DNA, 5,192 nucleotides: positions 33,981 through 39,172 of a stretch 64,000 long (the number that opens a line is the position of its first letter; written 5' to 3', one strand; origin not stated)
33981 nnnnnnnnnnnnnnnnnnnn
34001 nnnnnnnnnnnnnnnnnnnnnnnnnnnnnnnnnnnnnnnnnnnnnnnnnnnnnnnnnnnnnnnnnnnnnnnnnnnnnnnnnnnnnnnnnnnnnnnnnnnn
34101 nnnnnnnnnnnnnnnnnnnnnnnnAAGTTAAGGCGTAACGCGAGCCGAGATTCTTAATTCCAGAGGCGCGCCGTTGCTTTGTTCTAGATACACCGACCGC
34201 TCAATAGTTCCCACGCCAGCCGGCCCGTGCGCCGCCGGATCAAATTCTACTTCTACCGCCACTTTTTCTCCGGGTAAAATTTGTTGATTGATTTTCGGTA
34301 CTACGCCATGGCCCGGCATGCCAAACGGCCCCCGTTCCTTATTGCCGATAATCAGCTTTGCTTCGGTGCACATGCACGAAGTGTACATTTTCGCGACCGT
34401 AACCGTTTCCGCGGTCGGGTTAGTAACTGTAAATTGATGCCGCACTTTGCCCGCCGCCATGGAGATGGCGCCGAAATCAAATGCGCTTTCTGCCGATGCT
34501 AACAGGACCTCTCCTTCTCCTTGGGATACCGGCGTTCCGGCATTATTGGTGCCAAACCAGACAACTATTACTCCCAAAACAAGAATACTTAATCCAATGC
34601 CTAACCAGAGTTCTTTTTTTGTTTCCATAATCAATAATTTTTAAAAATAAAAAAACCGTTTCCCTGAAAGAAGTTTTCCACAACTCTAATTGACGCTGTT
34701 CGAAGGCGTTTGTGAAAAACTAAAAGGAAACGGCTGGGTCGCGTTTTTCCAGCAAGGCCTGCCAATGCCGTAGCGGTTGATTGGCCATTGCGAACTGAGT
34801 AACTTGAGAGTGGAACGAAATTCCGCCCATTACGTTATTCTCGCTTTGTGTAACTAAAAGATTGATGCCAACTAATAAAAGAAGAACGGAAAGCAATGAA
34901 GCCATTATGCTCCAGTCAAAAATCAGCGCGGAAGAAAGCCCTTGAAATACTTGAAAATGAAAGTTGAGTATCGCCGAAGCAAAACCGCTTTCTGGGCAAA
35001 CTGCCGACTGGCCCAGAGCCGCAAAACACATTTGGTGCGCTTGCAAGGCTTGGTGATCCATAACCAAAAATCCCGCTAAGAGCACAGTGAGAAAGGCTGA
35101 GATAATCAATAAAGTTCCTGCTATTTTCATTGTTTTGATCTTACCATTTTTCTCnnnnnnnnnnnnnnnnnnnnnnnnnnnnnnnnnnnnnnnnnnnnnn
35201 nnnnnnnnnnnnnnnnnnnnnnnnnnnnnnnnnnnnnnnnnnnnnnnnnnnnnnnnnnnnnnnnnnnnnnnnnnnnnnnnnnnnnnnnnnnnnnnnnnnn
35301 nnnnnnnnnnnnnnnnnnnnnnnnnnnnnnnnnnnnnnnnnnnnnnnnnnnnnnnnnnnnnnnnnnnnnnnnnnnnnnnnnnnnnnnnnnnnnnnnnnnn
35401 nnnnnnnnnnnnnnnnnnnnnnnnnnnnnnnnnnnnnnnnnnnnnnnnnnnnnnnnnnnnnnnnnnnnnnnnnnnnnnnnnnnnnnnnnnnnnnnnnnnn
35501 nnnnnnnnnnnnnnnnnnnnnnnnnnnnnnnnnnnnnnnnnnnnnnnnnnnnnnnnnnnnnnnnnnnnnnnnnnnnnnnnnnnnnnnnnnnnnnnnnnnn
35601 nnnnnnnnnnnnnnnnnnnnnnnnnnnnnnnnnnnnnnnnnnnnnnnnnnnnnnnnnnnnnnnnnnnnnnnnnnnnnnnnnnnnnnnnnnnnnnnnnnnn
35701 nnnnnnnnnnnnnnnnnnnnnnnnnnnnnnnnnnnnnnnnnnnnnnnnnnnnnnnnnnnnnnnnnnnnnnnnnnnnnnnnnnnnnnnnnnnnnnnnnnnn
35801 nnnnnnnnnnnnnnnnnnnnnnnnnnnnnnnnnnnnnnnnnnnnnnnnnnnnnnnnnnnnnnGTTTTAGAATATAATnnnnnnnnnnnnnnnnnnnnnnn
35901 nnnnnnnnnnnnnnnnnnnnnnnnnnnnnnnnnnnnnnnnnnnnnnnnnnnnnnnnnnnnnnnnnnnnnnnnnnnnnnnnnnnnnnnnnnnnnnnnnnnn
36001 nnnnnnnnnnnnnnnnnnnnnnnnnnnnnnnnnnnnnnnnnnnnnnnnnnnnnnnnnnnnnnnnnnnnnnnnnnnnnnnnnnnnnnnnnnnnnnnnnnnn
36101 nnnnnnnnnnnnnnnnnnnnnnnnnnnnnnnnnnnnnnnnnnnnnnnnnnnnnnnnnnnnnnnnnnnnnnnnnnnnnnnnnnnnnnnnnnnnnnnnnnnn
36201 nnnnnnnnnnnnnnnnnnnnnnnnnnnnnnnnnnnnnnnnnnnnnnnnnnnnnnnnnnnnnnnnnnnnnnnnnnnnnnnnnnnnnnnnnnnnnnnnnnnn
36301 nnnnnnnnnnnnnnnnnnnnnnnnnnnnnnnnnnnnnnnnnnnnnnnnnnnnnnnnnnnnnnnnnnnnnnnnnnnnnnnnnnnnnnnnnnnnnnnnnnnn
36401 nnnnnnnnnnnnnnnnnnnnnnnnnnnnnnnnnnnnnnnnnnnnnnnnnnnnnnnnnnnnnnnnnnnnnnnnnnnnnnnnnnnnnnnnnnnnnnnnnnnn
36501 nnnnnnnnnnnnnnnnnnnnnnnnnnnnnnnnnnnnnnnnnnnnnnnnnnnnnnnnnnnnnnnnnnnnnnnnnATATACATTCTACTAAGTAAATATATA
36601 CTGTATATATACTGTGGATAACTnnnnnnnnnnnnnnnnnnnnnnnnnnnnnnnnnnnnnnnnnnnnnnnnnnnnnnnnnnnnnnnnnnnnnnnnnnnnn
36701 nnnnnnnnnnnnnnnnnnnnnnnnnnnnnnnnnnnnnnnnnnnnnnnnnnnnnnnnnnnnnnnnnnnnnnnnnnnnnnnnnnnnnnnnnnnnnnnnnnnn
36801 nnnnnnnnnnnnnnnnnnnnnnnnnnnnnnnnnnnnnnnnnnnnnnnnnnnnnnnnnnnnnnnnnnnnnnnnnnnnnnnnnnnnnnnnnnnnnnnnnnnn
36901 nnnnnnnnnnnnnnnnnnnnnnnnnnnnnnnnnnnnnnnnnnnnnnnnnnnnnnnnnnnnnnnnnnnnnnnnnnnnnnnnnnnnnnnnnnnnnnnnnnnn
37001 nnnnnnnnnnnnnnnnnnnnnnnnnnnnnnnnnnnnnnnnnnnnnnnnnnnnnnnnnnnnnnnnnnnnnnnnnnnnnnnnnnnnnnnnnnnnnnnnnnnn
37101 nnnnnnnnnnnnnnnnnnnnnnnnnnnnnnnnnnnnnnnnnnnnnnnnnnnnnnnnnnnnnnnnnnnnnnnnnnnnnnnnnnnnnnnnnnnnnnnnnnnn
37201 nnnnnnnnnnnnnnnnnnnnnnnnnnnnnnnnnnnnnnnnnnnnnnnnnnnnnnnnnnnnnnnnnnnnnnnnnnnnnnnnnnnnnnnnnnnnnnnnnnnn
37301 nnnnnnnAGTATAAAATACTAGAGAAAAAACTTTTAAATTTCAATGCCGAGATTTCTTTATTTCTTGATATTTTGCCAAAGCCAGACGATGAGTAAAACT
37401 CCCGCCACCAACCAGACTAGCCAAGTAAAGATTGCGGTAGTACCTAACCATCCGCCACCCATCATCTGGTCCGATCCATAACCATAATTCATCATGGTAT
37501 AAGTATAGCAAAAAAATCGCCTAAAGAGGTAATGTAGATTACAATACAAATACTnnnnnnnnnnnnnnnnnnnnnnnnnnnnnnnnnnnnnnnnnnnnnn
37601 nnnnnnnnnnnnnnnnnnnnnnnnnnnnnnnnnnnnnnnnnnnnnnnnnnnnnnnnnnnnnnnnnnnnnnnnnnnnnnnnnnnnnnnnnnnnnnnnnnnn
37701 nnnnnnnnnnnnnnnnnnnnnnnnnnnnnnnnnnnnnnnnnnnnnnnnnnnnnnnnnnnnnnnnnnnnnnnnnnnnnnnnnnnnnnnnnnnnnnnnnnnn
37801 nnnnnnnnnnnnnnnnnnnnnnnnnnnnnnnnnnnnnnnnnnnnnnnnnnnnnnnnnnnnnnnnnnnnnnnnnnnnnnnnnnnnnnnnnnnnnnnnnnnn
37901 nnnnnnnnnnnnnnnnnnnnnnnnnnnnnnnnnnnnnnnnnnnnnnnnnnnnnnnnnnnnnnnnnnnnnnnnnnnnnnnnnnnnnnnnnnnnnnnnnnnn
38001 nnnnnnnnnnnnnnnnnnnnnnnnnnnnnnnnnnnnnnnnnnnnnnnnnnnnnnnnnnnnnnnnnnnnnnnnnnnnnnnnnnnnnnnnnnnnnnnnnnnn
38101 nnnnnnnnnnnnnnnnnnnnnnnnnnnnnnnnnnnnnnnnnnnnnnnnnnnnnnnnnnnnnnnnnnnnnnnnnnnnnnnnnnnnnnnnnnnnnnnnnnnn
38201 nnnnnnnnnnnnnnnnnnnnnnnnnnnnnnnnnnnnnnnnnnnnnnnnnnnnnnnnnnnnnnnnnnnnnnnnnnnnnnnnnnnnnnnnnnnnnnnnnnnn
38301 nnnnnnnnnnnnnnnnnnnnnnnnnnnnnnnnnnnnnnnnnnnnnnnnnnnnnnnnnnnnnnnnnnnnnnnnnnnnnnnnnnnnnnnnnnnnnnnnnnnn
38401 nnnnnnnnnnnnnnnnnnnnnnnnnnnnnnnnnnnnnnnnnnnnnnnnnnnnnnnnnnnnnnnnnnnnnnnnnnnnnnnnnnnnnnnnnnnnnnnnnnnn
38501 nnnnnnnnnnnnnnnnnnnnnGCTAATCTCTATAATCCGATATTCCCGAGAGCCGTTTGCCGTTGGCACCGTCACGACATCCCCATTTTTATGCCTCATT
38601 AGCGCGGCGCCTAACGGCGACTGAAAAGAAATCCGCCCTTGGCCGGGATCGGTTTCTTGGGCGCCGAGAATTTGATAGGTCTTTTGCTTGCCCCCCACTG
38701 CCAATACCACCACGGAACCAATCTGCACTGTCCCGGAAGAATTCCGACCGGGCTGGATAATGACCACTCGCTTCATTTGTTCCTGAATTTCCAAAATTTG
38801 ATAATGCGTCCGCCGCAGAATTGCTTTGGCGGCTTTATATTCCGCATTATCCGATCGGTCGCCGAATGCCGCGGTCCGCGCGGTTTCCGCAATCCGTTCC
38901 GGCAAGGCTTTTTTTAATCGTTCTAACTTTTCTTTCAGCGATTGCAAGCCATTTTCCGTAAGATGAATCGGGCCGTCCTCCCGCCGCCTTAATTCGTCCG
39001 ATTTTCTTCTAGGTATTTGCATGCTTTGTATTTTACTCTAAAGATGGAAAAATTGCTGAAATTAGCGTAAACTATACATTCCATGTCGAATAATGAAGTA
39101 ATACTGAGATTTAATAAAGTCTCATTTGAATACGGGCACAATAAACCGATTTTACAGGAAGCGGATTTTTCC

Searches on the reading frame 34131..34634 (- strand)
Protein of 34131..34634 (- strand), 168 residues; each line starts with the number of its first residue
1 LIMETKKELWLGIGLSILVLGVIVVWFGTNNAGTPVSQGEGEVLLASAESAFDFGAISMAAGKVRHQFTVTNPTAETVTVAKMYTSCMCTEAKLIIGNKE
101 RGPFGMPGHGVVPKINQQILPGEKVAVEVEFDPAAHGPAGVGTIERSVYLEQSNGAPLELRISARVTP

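Call 94: search_protein_families(library=pfam, proteins=[window:34131-34634:-], max_evalue=0.001)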
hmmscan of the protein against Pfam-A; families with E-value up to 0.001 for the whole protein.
window:34131-34634:- (168 aa): 2 families
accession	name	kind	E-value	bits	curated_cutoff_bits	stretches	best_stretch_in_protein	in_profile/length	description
PF07610.17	DUF1573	-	1.2e-11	44.9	26.1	1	48-93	4-48/98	Protein of unknown function (DUF1573)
PF22544.2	HYDIN_VesB_CFA65-like_Ig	-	4.1e-05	24.2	25.5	0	117-163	56-98/100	HYDIN/CFA65/VesB-like, Ig-like domain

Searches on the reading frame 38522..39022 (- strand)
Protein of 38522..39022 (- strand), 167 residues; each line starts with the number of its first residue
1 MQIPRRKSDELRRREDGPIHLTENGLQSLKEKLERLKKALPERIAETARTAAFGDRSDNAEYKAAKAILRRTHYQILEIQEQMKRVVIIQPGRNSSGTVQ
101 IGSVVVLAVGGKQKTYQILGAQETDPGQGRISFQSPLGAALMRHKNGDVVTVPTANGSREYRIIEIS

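Call 94: search_protein_families(library=pfam, proteins=[window:38522-39022:-], max_evalue=0.001)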
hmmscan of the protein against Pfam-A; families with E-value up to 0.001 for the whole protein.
window:38522-39022:- (167 aa): 2 families
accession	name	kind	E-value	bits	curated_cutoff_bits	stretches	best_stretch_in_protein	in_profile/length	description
PF01272.25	GreA_GreB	-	6.1e-23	81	26.9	1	95-167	2-76/77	Transcription elongation factor, GreA/GreB, C-term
PF03449.20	GreA_GreB_N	-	1.2e-14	54.7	24.5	1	20-88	2-71/71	Transcription elongation factor, N-terminal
